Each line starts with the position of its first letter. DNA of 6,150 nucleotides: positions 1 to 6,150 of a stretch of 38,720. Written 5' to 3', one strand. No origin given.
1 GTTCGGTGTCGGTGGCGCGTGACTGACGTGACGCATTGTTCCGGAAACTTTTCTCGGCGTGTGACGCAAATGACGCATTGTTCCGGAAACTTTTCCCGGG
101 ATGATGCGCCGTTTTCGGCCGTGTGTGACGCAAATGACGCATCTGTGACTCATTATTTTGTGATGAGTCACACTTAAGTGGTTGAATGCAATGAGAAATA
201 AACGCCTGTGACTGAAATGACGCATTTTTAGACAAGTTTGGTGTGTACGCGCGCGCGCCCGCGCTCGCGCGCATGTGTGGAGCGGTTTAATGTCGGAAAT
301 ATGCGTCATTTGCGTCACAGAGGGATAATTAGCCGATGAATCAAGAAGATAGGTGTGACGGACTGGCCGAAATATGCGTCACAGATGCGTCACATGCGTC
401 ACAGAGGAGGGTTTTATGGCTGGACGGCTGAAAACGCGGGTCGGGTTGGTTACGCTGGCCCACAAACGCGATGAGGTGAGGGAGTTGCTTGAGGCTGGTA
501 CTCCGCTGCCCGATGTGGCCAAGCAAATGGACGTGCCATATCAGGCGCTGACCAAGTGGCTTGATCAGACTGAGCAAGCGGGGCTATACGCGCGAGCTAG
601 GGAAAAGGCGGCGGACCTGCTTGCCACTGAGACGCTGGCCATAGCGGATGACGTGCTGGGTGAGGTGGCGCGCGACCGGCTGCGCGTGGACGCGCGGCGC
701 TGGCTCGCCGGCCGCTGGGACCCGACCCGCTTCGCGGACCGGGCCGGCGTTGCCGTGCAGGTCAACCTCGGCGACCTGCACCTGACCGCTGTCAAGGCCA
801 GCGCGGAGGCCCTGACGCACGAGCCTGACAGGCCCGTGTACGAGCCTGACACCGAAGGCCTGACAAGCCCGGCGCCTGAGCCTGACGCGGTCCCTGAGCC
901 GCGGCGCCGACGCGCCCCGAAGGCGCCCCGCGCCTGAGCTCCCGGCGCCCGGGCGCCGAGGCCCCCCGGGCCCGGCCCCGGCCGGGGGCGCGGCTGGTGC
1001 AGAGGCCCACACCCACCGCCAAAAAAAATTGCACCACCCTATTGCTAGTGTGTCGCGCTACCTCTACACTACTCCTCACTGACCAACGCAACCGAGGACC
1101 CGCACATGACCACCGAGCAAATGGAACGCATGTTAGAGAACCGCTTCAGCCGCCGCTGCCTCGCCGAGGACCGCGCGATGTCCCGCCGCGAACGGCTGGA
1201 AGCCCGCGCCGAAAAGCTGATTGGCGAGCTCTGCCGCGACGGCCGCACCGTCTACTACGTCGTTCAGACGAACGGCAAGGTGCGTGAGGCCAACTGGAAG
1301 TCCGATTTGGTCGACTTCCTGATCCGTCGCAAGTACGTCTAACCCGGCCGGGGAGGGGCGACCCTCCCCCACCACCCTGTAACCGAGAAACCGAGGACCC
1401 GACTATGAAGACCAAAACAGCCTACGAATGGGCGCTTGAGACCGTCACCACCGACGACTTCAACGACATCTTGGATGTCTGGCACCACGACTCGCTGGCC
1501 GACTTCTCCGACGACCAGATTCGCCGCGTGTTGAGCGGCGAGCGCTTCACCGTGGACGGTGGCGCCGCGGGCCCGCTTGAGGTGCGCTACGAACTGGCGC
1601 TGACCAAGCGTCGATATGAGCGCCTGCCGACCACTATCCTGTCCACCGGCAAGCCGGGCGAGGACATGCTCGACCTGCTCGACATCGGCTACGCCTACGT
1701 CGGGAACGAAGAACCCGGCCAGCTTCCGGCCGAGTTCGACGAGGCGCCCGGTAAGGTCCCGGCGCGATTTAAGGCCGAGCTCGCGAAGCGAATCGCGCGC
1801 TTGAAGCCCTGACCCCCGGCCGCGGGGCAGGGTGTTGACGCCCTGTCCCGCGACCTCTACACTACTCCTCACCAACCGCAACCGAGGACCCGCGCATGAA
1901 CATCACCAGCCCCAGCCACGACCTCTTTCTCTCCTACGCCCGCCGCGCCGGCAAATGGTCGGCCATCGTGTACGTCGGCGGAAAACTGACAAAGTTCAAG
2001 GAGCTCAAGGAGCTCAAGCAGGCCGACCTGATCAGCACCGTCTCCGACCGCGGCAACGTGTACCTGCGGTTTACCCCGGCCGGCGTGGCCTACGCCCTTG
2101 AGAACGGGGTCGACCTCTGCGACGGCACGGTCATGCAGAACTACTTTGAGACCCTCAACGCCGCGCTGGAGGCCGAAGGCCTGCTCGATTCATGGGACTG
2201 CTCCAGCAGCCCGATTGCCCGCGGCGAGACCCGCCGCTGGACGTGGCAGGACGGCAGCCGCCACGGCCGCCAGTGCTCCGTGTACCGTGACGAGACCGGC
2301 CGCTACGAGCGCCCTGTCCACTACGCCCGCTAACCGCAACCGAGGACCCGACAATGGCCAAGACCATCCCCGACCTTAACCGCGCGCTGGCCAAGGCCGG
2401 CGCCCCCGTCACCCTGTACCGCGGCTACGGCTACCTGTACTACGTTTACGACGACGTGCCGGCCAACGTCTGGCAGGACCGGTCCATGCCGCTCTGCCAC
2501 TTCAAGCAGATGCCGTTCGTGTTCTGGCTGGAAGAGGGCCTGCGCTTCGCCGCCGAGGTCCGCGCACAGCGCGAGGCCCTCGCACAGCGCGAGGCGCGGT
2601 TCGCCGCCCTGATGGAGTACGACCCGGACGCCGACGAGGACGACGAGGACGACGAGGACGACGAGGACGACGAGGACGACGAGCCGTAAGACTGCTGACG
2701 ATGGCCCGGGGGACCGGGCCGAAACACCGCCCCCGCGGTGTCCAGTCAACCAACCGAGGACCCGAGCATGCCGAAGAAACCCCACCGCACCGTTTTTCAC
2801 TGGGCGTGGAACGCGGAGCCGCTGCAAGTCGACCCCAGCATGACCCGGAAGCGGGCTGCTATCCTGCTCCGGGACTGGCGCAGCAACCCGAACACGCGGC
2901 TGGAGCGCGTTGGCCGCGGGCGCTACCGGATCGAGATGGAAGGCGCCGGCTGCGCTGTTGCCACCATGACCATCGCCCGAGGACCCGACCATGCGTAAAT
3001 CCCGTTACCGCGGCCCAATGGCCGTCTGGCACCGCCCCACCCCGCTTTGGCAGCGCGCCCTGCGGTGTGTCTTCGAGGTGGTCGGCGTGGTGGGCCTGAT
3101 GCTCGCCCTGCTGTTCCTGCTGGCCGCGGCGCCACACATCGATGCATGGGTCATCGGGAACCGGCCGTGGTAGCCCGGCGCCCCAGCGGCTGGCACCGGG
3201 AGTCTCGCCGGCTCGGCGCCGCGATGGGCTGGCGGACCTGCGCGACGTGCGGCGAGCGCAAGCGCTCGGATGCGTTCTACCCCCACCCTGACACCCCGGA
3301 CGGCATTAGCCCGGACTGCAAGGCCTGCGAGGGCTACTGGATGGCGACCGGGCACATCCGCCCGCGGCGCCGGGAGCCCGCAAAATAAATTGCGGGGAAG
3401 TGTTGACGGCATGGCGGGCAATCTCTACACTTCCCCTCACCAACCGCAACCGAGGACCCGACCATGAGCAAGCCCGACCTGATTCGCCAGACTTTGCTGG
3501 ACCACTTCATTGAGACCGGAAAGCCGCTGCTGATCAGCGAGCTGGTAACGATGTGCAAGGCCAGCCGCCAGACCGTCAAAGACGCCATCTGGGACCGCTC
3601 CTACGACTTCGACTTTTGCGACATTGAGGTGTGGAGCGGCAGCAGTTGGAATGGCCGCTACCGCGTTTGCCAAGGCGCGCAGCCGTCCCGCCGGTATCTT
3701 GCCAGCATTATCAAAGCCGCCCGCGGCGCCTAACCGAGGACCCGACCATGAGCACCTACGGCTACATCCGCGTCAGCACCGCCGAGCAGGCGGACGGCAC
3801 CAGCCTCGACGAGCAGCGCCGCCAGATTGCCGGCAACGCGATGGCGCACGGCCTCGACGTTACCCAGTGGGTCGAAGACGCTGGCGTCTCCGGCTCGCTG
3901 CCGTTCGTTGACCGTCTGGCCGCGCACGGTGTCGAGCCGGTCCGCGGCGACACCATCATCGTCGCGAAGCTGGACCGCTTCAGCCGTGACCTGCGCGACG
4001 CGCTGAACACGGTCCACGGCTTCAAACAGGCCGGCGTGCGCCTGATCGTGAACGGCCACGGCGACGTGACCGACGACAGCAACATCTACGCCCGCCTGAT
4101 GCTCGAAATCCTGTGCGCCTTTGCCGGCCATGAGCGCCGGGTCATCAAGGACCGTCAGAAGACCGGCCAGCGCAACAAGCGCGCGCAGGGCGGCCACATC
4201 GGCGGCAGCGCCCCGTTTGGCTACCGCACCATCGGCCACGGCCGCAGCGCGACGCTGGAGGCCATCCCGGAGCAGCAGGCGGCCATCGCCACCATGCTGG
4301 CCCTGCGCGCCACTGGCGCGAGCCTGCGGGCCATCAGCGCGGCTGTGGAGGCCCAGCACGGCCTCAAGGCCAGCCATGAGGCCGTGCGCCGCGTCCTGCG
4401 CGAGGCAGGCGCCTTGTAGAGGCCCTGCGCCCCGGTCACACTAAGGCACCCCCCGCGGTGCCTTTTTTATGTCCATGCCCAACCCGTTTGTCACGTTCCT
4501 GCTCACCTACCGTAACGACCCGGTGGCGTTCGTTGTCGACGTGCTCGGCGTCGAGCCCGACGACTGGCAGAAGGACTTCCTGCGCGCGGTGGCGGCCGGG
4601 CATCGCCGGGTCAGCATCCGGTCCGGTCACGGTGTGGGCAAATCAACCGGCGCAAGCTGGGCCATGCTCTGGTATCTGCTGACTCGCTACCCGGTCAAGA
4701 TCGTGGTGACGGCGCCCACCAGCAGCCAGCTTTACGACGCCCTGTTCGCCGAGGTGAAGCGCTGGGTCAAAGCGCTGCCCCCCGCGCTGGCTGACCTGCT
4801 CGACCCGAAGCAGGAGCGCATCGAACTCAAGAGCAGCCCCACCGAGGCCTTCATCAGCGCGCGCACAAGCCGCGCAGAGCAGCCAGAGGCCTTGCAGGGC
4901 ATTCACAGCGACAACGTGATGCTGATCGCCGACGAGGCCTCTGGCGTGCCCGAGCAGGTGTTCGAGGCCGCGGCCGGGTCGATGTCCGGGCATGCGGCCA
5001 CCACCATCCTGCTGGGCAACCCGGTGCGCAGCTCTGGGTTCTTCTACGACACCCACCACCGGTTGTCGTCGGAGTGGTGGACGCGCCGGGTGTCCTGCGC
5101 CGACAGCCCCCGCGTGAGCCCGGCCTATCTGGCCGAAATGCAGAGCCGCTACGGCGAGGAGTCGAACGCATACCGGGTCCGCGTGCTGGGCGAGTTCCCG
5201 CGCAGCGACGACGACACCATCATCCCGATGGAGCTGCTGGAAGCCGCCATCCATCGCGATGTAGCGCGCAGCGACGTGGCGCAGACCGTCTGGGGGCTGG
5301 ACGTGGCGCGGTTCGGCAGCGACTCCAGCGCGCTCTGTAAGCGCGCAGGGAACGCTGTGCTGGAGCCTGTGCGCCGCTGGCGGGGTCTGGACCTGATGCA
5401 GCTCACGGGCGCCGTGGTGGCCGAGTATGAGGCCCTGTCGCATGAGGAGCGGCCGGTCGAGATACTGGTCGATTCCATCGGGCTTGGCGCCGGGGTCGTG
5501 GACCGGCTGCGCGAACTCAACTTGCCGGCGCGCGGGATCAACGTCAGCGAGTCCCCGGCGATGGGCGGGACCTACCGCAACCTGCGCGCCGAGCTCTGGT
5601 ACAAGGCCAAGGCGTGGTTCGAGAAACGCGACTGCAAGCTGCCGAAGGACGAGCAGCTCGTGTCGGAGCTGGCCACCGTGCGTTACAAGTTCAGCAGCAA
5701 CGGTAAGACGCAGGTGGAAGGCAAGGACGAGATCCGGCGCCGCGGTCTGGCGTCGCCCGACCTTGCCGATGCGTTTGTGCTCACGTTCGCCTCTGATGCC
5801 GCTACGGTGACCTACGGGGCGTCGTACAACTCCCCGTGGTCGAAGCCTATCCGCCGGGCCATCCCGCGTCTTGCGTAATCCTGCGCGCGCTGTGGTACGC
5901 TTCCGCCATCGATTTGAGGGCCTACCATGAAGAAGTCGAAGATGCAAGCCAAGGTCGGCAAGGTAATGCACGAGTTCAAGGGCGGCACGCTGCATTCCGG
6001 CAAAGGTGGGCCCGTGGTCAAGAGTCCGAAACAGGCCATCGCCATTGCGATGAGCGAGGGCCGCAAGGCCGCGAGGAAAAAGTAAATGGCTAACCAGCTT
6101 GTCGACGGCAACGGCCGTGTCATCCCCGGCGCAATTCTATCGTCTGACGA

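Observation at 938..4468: Early-type ORFan island inserted between terS and terL, driven by three near-identical promoters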

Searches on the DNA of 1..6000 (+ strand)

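Call 3: search_dna_similar(query=window:1-6000:+, collection=phages, mode=near, max_rows=30)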
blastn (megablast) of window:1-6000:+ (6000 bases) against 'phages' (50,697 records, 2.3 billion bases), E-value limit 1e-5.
No match.

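Call 11: search_dna_similar(query=window:938-4468:+, collection=phages, mode=distant, max_rows=30)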
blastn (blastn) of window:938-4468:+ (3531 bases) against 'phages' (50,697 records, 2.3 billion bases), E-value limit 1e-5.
Records with a match: 8; places in all: 8; records where one place covers at least 80% of the query: 0.
Best place of each record, by identity: 80-90% 7; 60-80% 1.
By first word of the organism name: Sinorhizobium 7; Caudoviricetes 1.
By host as written in the record: Sinorhizobium meliloti 7; - 1.
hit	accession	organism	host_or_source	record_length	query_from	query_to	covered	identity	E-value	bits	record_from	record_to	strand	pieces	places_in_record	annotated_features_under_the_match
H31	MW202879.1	Caudoviricetes sp.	Manatee Spring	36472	2841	3287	13%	68.6%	6e-36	160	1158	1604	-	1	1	gamma delta resolvase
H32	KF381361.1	Sinorhizobium phage phiM12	Sinorhizobium meliloti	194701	252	324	2%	82.2%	6e-10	74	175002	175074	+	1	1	hypothetical protein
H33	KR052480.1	Sinorhizobium phage phiM7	Sinorhizobium meliloti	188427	252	324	2%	82.2%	6e-10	74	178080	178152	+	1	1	hypothetical protein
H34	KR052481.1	Sinorhizobium phage phiM19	Sinorhizobium meliloti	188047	252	324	2%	82.2%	6e-10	74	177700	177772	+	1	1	hypothetical protein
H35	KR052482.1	Sinorhizobium phage phiN3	Sinorhizobium meliloti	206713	252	324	2%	82.2%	6e-10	74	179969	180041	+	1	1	hypothetical protein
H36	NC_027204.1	Sinorhizobium phage phiM12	Sinorhizobium meliloti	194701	252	324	2%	82.2%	6e-10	74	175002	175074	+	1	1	hypothetical protein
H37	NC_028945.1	Sinorhizobium phage phiN3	Sinorhizobium meliloti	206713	252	324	2%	82.2%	6e-10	74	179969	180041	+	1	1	hypothetical protein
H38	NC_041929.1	Sinorhizobium phage phiM7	Sinorhizobium meliloti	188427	252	324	2%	82.2%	6e-10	74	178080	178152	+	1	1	hypothetical protein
